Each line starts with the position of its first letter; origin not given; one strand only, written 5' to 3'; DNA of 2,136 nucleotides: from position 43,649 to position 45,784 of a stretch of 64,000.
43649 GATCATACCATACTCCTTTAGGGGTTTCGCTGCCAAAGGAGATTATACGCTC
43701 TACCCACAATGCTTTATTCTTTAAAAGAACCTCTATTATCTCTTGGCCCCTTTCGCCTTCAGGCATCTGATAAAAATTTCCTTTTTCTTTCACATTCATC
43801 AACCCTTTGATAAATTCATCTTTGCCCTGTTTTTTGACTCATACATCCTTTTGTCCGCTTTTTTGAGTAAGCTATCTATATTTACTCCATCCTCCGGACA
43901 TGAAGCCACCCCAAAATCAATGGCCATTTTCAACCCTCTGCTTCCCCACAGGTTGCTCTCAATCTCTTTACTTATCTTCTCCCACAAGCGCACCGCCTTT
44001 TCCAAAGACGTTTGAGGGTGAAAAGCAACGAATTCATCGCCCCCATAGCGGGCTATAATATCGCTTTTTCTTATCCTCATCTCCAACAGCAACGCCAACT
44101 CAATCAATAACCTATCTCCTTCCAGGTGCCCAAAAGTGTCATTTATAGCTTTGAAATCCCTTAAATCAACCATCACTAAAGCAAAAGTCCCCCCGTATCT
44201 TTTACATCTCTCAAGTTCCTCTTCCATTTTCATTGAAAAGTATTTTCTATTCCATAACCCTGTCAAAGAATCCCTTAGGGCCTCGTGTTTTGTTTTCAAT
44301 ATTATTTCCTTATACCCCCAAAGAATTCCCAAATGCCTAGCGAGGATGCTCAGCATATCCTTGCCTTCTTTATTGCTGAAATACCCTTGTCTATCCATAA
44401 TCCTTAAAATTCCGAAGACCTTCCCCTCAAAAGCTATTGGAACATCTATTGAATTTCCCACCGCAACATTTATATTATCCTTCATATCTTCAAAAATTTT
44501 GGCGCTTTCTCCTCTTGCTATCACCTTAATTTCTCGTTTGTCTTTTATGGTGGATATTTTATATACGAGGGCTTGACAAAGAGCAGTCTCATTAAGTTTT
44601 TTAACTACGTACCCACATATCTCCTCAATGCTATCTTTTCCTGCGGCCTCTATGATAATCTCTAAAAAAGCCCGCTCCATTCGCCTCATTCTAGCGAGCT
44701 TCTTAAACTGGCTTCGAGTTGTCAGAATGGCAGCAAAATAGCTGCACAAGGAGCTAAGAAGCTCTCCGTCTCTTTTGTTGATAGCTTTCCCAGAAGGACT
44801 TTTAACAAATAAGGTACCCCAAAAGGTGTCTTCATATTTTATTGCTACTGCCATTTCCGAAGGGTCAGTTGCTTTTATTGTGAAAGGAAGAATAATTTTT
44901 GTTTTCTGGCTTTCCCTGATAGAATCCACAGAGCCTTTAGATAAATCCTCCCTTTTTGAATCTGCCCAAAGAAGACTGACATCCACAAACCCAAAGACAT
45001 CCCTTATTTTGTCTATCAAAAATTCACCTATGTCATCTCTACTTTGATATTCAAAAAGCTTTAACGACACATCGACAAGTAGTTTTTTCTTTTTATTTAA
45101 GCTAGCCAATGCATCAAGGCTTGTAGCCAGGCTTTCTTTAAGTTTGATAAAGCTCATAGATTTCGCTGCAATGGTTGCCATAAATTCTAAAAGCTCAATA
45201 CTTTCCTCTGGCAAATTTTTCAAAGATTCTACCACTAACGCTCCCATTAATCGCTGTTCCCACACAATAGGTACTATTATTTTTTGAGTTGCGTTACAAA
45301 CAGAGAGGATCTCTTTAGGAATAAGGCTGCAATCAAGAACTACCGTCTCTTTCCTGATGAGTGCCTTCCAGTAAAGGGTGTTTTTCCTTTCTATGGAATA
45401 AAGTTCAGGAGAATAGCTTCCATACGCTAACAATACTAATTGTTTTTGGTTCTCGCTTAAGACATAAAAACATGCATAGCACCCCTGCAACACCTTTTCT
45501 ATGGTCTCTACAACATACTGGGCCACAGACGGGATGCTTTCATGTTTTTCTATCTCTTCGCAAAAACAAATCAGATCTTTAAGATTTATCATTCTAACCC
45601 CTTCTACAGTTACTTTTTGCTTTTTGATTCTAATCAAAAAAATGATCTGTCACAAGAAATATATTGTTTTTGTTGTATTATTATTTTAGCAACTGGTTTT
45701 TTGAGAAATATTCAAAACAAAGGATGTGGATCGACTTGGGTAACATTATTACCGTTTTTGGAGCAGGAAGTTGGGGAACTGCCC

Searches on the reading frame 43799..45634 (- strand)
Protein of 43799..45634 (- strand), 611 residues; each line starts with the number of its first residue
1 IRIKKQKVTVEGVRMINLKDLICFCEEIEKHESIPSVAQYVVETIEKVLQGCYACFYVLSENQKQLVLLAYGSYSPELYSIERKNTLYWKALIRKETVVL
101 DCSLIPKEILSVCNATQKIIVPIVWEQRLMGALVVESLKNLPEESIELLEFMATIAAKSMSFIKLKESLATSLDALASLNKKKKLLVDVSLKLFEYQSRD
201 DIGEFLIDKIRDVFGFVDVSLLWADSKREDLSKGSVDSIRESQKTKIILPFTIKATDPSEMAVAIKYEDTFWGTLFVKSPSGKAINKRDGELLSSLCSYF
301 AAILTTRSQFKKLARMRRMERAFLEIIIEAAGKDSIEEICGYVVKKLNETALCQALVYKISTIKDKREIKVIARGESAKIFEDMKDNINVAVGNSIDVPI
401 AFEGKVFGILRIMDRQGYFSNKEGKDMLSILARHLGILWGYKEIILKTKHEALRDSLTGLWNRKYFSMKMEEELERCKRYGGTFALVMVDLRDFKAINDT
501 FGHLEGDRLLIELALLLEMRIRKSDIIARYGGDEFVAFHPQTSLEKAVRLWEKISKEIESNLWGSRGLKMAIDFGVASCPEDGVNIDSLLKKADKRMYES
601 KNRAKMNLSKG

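Call 36: search_protein_families(library=ncbifam, proteins=[window:43799-45634:-], max_evalue=0.00001)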
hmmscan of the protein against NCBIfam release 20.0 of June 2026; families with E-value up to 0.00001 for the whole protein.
window:43799-45634:- (611 aa): 21 families
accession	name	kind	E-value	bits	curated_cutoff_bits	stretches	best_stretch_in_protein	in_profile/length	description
TIGR00254.1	GGDEF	domain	2.9e-45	154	37.4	1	450-605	3-161/168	diguanylate cyclase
NF038266.1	diguan_SiaD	equivalog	5.6e-40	137.3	290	1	448-603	90-247/252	biofilm regulation diguanylate cyclase SiaD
NF007135.0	PRK09581.1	equivalog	2.1e-37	129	474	1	450-605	290-449/457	PleD family two-component system response regulator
NF007423.1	PRK09966.1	equivalog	2.3e-36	125.6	325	1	449-601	236-390/390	diguanylate cyclase DgcN/YfiN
NF047654.1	DiguCycDgcRLepto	equivalog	3.6e-36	124.6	500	1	430-605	112-290/295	diguanylate cyclase DgcR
NF007380.0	PRK09894.1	equivalog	1.9e-31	109.5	256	1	438-602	117-278/296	diguanylate cyclase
NF007298.0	PRK09776.1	equivalog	2.4e-29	101.9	1135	1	449-604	681-838/1111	diguanylate cyclase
NF051473.1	DigCycDgcsShew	equivalog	2.8e-29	102.4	400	1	450-605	133-285/291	diguanylate cyclase DgcS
NF040885.1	diguan_DgcJ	equivalog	1.8e-27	96.3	500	1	449-606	338-491/493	diguanylate cyclase DgcJ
NF041606.1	dguan_cyc_DgcA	equivalog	8.4e-27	94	370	1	452-605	178-333/340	diguanylate cyclase DgcA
NF011955.1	PRK15426.1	equivalog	2.2e-24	85.5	408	1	450-605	396-555/564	cellulose biosynthesis regulator diguanylate cyclase DgcQ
NF007474.0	PRK10060.1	equivalog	6.1e-24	84.2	782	1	452-606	237-390/663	cyclic di-GMP phosphodiesterase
NF007599.0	PRK10245.1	equivalog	1.6e-23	82.8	402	1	452-604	210-363/371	diguanylate cyclase AdrA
NF053781.1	cdiGMPphdstlr2612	equivalog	7.8e-23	80.1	1600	1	447-605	835-996/1268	Tlr1612 family c-di-GMP phosphodiesterase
NF045675.1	PhdiestaseDibA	equivalog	3.1e-22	78.7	980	1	451-605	202-358/623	phosphodiesterase DibA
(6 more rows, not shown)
